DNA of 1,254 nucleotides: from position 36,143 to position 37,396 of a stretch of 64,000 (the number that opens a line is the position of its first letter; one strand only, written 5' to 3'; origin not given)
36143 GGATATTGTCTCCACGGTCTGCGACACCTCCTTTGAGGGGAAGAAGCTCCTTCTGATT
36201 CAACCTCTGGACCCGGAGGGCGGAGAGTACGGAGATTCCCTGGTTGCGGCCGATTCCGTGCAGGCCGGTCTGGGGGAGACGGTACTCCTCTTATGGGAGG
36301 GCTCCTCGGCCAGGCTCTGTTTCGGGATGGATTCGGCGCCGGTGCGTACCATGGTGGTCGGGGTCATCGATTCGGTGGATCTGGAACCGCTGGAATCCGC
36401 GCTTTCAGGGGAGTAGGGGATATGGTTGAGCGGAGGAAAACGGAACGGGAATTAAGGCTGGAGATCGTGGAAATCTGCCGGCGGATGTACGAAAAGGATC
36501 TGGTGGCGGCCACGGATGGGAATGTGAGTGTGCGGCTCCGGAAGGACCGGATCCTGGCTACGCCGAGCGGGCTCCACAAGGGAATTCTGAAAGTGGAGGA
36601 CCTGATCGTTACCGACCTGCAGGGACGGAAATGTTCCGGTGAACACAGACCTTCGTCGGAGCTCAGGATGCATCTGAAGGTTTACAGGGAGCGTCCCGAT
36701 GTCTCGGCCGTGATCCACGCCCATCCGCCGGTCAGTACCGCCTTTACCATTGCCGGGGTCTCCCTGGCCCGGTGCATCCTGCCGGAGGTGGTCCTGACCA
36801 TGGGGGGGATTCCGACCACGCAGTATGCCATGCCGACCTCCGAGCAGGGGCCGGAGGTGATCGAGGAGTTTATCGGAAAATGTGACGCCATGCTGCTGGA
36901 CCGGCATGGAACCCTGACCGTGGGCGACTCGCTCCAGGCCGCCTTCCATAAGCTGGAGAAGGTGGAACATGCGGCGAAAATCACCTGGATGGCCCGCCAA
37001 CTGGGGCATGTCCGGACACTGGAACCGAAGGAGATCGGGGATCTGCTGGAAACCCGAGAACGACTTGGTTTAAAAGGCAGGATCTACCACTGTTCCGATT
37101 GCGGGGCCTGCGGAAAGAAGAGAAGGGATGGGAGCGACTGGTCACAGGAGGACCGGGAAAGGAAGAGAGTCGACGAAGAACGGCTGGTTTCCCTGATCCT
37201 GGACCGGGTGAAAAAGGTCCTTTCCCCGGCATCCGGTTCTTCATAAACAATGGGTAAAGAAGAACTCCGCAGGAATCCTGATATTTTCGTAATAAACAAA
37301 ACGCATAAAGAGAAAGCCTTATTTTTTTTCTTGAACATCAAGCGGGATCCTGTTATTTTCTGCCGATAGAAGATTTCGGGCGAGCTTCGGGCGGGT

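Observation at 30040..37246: Compact aldolase/aldehyde-dehydrogenase bacterial microcompartment locus in a sulfate-reducer-like genome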

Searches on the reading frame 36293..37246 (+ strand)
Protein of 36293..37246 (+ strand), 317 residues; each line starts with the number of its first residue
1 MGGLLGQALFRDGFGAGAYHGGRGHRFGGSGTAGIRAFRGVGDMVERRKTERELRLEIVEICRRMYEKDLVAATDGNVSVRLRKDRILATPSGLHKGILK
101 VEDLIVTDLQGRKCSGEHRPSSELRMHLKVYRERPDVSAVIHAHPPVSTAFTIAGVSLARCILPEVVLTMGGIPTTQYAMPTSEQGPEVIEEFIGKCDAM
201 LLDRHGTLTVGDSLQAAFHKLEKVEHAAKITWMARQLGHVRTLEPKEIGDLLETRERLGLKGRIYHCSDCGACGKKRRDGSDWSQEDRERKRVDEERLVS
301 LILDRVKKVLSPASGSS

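Call 3: search_protein_families(library=pfam, proteins=[window:36293-37246:+], max_evalue=0.01)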
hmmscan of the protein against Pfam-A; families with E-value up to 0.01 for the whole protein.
window:36293-37246:+ (317 aa): 1 family
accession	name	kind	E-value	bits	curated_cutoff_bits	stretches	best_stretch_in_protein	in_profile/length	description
PF00596.27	Aldolase_II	-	7.1e-49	166.6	22.2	1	57-231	2-182/183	Class II Aldolase and Adducin N-terminal domain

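Call 4: search_protein_families(library=ncbifam, proteins=[window:36293-37246:+], max_evalue=0.001)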
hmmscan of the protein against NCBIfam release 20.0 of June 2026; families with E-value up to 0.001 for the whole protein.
window:36293-37246:+ (317 aa): 30 families (the best 25 are shown)
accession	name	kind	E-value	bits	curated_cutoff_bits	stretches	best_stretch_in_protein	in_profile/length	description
NF005123.0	PRK06557.1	subfamily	9.6e-39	133.3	251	1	48-252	6-213/223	L-ribulose-5-phosphate 4-epimerase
NF043034.1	OxoTetrPhDc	equivalog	2.2e-35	122.3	250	1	51-251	2-204/205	3-oxo-tetronate 4-phosphate decarboxylase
NF005302.0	PRK06833.1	equivalog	7.2e-33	113.9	264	1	54-257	6-209/214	L-fuculose-phosphate aldolase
NF040649.1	FucA_Meth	equivalog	2.5e-32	112.2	250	1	57-236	5-178/179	L-fuculose phosphate aldolase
NF006208.0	PRK08333.1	equivalog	1.2e-31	109.8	267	1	52-234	3-183/189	aldolase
NF053831.1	RU1PAldHalo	equivalog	5.2e-28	97.9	300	1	56-254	7-202/208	ribulose-1-phosphate aldolase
NF006672.0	PRK09220.1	equivalog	1.5e-27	96.3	226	1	48-153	5-110/209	methylthioribulose 1-phosphate dehydratase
NF005984.0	PRK08087.1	subfamily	6.7e-26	91.4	264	1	52-260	4-211/215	L-fuculose-phosphate aldolase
TIGR03328.1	salvage_mtnB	equivalog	1.9e-25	89.5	137.05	1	58-151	1-95/194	methylthioribulose 1-phosphate dehydratase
NF004527.0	PRK05874.1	equivalog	2.8e-24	85.9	308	1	59-239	12-194/218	L-fuculose-phosphate aldolase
NF004979.0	PRK06357.1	equivalog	4.9e-24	84.9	216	1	55-236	7-200/221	hypothetical protein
TIGR01086.1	fucA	equivalog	3.3e-23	82.6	400.25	1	53-232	4-181/214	L-fuculose-phosphate aldolase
NF006413.0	PRK08660.1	equivalog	5.5e-23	81.7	203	1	57-237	5-180/184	aldolase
NF006047.0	PRK08193.1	subfamily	5.7e-22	78.4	257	1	53-239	4-204/231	L-ribulose-5-phosphate 4-epimerase AraD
NF009003.0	PRK12348.1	subfamily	1.6e-21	77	331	1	54-238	4-200/228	L-ribulose-5-phosphate 4-epimerase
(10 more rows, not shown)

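Call 23: find_homologous_proteins(query=window:36422-37246:+, max_evalue=1e-20)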
Query window:36422-37246:+ (274 aa): 1098 proteins with E <= 1e-20 among 2935 candidates; the best 120 are listed.
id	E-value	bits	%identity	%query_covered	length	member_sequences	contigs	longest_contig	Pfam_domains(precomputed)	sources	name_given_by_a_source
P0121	1.3e-177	607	100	100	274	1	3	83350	PF00596.28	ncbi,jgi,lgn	-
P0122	2.9e-90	320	58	95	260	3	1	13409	PF00596.28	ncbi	-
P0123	3.0e-90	320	60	84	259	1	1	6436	PF00596.28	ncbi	-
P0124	5.2e-90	320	60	95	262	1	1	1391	PF00596.28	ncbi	-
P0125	8.6e-90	319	57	95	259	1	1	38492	PF00596.28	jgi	jgi:L-fuculose-phosphate aldolase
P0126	1.1e-89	318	60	95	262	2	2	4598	PF00596.28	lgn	-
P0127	1.4e-89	318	57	95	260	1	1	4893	PF00596.28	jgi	jgi:L-fuculose-phosphate aldolase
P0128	2.1e-89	318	60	95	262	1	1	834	PF00596.28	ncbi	-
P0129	2.8e-89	317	58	95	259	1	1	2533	PF00596.28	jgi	jgi:L-fuculose-phosphate aldolase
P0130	3.4e-89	317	55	95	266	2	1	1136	PF00596.28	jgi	jgi:L-fuculose-phosphate aldolase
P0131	5.1e-89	316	62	86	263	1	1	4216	PF00596.28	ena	-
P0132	1.3e-88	315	62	81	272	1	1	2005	PF00596.28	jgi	-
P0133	2.1e-88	314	58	92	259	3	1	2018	PF00596.28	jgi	jgi:L-fuculose-phosphate aldolase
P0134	3.3e-88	314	55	96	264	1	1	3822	PF00596.28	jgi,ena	-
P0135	4.0e-88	313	63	86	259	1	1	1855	PF00596.28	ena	-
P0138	6.4e-87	309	57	97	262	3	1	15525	PF00596.28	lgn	-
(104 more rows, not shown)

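Call 24: find_encoding_contigs(protein=P0122, flank=10000, max_places=2)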
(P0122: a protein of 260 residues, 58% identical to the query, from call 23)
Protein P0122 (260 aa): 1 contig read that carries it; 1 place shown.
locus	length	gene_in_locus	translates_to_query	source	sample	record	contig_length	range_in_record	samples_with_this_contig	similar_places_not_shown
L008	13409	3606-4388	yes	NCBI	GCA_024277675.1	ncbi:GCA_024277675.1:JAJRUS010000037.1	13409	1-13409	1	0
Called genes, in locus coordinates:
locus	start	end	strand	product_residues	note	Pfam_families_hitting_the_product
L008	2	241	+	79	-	?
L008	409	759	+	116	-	PF13560:HTH_31, PF12844:HTH_19, PF13443:HTH_26 (weak), PF01381:HTH_3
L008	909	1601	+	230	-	PF01381:HTH_3 (faint), PF12844:HTH_19, PF13560:HTH_31 (weak)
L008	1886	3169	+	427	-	PF01618:MotA_ExbB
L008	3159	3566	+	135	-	PF02472:ExbD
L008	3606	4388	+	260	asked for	PF00596:Aldolase_II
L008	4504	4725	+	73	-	PF09537:DUF2383 (weak), PF02915:Rubrerythrin (weak)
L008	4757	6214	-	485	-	-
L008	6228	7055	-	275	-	PF17131:TP_0789-like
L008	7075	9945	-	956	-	PF03176:MMPL, PF02460:Patched, PF12349:Sterol-sensing, PF03176:MMPL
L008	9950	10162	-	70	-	PF11127:YgaP-like_TM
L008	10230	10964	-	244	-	PF00702:Hydrolase, PF13419:HAD_2, PF13242:Hydrolase_like (weak)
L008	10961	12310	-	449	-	PF02878:PGM_PMM_I, PF02879:PGM_PMM_II, PF02880:PGM_PMM_III, PF00408:PGM_PMM_IV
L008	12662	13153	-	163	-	PF02577:BFN_dom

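Call 25: find_encoding_contigs(protein=P0125, flank=10000, max_places=2)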
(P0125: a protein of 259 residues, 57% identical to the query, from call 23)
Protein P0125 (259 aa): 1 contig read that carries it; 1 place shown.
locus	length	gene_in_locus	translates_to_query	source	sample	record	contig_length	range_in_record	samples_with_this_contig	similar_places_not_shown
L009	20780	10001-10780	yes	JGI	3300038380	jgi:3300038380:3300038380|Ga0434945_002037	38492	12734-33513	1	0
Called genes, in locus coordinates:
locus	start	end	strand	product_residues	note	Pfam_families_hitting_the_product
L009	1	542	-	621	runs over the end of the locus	PF13522:GATase_6, PF13537:GATase_7, PF00733:Asn_synthase, PF06508:QueC (weak)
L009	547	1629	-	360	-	PF04055:Radical_SAM, PF13186:SPASM (weak)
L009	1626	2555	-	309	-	PF00535:Glycos_transf_2, PF13641:Glyco_tranf_2_3, PF13632:Glyco_trans_2_3 (weak)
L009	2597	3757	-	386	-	PF01264:Chorismate_synt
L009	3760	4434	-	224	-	PF14559:TPR_19, PF25063:ARM_TT21_C, PF13424:TPR_12, PF00515:TPR_1, PF07719:TPR_2, PF13371:TPR_9, PF13414:TPR_11, PF00515:TPR_1, +25 more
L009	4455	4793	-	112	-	PF02597:ThiS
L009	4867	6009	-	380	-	PF00291:PALP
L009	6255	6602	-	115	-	-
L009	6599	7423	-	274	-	PF04468:PSP1, PF28472:PSP1_3rd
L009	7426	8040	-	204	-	PF02223:Thymidylate_kin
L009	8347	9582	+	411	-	PF01618:MotA_ExbB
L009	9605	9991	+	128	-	PF02472:ExbD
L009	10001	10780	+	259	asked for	PF00596:Aldolase_II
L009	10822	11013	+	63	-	PF02915:Rubrerythrin (weak), PF09537:DUF2383 (weak)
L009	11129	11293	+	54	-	PF15919:HicB_lk_antitox (weak)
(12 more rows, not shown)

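Call 26: find_encoding_contigs(protein=P0138, flank=10000, max_places=2)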
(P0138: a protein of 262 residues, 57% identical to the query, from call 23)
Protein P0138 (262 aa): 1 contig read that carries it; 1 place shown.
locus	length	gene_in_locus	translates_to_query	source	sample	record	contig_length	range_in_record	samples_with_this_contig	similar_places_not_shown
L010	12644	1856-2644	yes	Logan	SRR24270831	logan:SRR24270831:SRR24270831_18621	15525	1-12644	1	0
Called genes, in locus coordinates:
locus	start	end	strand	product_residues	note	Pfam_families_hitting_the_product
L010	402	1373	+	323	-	PF01618:MotA_ExbB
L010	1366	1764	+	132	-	PF02472:ExbD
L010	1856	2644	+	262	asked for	PF00596:Aldolase_II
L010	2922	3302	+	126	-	PF01740:STAS (weak), PF13466:STAS_2 (weak)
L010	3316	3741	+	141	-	PF13581:HATPase_c_2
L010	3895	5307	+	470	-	PF13675:PilJ (weak), PF07228:SpoIIE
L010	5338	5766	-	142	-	-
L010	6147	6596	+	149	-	-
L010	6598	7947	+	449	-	PF08281:Sigma70_r4_2 (faint)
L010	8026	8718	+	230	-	-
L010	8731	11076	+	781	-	PF12770:CHAT, PF07719:TPR_2 (faint), PF13432:TPR_16 (faint), PF00515:TPR_1 (faint), PF13371:TPR_9 (weak), PF03783:CsgG (faint)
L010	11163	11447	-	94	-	-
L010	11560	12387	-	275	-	PF03781:FGE-sulfatase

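Call 35: search_solved_structures(query=window:36422-37246:+, max_evalue=0.00001, show_alignments=2)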
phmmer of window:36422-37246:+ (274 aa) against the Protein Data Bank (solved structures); distinct sequences matched with E-value up to 0.00001: 37.
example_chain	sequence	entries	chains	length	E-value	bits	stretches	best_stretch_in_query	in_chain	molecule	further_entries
6voq_A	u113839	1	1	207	2.7e-24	89.3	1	7-202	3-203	Aldolase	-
6btd_A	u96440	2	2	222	3.3e-24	89.1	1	12-216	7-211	Fuculose phosphate aldolase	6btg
6vop_A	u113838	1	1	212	9e-24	87.6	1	5-205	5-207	Aldolase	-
4c24_A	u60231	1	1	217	9.5e-24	87.5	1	10-206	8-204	L-FUCULOSE PHOSPHATE ALDOLASE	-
4c25_A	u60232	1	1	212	1.2e-23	87.2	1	10-205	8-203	L-FUCULOSE PHOSPHATE ALDOLASE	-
2irp_A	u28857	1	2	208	7.5e-18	68.2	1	10-111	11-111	Putative aldolase class 2 protein aq_1979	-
1dzw_P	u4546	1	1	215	2.5e-17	66.5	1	10-217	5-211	L-fuculose phosphate aldolase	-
1dzv_P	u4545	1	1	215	4.2e-17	65.7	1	10-218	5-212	L-fuculose phosphate aldolase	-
1dzz_P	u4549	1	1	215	5.4e-17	65.4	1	10-217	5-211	L-fuculose phosphate aldolase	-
1fua_A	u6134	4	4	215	5.6e-17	65.4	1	10-217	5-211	L-FUCULOSE-1-PHOSPHATE ALDOLASE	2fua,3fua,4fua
1dzy_P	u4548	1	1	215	5.7e-17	65.3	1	10-217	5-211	L-FUCULOSE-1-PHOSPHATE ALDOLASE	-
1dzx_P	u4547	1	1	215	8.4e-17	64.8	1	10-217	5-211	L-fuculose phosphate aldolase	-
1e48_P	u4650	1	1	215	1.1e-16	64.4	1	10-218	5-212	L-FUCULOSE 1-PHOSPHATE ALDOLASE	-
1e47_P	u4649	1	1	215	1.5e-16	64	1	10-217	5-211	L-FUCULOSE 1-PHOSPHATE ALDOLASE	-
1e4c_P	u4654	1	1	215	1.5e-16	63.9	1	10-218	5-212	L-FUCULOSE 1-PHOSPHATE ALDOLASE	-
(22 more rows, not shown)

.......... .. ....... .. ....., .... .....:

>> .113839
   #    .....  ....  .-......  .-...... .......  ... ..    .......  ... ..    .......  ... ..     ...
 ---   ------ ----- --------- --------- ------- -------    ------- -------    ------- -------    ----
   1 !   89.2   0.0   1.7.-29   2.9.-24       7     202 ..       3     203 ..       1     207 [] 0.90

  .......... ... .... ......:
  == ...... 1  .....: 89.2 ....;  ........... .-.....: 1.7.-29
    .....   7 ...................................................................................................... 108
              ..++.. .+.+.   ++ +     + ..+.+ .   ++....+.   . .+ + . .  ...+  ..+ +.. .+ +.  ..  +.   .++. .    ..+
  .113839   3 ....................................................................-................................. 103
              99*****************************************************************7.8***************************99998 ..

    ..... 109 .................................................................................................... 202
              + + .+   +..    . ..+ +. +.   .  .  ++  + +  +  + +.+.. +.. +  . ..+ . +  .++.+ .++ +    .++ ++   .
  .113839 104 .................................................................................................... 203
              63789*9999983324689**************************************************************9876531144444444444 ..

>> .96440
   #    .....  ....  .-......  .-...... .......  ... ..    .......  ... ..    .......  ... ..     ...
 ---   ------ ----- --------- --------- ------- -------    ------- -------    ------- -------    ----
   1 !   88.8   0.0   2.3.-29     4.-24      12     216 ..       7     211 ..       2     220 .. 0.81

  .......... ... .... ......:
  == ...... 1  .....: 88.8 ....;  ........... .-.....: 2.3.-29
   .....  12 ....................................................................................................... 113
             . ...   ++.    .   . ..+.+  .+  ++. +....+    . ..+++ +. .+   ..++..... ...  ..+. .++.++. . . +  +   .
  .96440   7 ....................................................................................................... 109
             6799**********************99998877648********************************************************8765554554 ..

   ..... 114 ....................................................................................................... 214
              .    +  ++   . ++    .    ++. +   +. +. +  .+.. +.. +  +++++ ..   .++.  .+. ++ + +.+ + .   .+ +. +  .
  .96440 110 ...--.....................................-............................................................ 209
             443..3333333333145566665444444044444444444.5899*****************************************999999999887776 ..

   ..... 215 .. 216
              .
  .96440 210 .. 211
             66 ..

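Call 74: predict_structure(alignment_id=A3)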
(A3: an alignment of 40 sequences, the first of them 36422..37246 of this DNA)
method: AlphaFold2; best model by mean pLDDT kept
length: 274 residues; sequences in the alignment: 40
mean_pLDDT: 85.9   pTM: 0.79
mean pLDDT of the five models: 85.9, 85.3, 84.2, 84.1, 81.7
residues with pLDDT >= 90: 159; 70-90: 75; 50-70: 24; < 50: 16
segments of 3 or more residues with pLDDT < 50: 231-241
pLDDT, mean of each block of 10 residues (from residue 1): 89 98 93 95 97 96 98 97 97 97 95 80 86 88 92 93 96 97 94 86 86 83 57 44 52 73 74 51
secondary structure, 60 per line:
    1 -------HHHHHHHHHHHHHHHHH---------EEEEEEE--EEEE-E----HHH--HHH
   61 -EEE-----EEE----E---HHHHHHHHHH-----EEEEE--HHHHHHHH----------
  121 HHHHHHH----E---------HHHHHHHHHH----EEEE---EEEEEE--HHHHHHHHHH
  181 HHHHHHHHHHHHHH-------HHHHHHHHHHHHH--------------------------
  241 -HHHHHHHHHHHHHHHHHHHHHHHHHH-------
elements in order: H8-24 E34-40 E43-46 E62-64 E70-72 H81-90 E96-100 H103-110 H121-127 H142-151 E156-159 E163-168 H171-194 H202-214 H242-267

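Call 77: fold_search(model_id=the predicted structure, library=pdb)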
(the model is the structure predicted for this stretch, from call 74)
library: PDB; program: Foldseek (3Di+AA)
matches with E <= 10: 188; with E <= 0.001: 84
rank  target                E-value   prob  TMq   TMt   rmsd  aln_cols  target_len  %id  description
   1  6vop                  1.6e-17  1.00  0.69  0.90   1.8       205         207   31  Crystal structure of YgbL, a putative aldolase/epimerase/decarboxylase from Escherichia coli (released 2020-02-19)
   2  6voq                  5.4e-17  1.00  0.70  0.91   1.9       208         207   30  Crystal structure of YgbL, a putative aldolase/epimerase/decarboxylase from Klebsiella pneumoniae (released 2020-02-19)
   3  1e4c                  1.0e-16  1.00  0.69  0.90   2.0       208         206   28  L-Fuculose 1-Phosphate Aldolase from Escherichia coli Mutant S71Q (released 2000-11-06)
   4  1dzz                  1.7e-16  1.00  0.70  0.90   2.1       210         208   28  L-Fuculose-1-Phosphate Aldolase from Escherichia coli Mutant Y113F (released 2000-06-02)
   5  1e49                  2.0e-16  1.00  0.69  0.90   2.1       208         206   28  L-Fuculose 1-Phosphate Aldolase from Escherichia coli Mutant N29L/S71A (released 2000-11-06)
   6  4c24                  2.2e-16  1.00  0.66  0.84   2.3       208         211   30  L-fuculose 1-phosphate aldolase (released 2013-12-11)
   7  6btg                  2.4e-16  1.00  0.66  0.86   2.2       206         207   29  Crystal structure of deoxyribose-phosphate aldolase bound with DHAP from Bacillus Thuringiensis (released 2018-07-04)
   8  4c25                  2.4e-16  1.00  0.65  0.82   2.5       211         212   31  L-fuculose 1-phosphate aldolase (released 2013-12-18)
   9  1e4b                  2.8e-16  1.00  0.69  0.90   2.0       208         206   28  L-Fuculose 1-Phosphate Aldolase from Escherichia coli Mutant N29Q (released 2000-11-06)
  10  1dzu                  4.0e-16  1.00  0.69  0.89   2.1       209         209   28  L-Fuculose-1-Phosphate Aldolase from Escherichia coli Mutant T26A (released 2000-06-02)
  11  1dzv                  5.4e-16  1.00  0.68  0.89   2.0       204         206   29  L-Fuculose-1-Phosphate Aldolase from Escherichia coli Mutant Y113F/Y209F (released 2000-06-02)
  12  7x78                  6.4e-16  1.00  0.67  0.89   2.0       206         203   29  L-fuculose 1-phosphate aldolase (released 2022-04-13)
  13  1dzw                  7.7e-16  1.00  0.69  0.90   2.0       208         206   29  L-Fuculose-1-Phosphate Aldolase from Escherichia coli Mutant F131A (released 2000-06-02)
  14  2fua                  9.2e-16  1.00  0.70  0.89   2.1       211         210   28  L-FUCULOSE 1-PHOSPHATE ALDOLASE CRYSTAL FORM T WITH COBALT (released 1996-10-14)
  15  1dzx                  9.8e-16  1.00  0.68  0.88   2.1       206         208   29  L-Fuculose-1-Phosphate Aldolase from Escherichia coli Mutant R212A (released 2000-06-02)
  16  6btd                  9.8e-16  1.00  0.65  0.86   2.1       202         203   29  Crystal structure of deoxyribose-phosphate aldolase from Bacillus Thuringiensis involved in dispatching the ubiquitous r (released 2018-07-04)
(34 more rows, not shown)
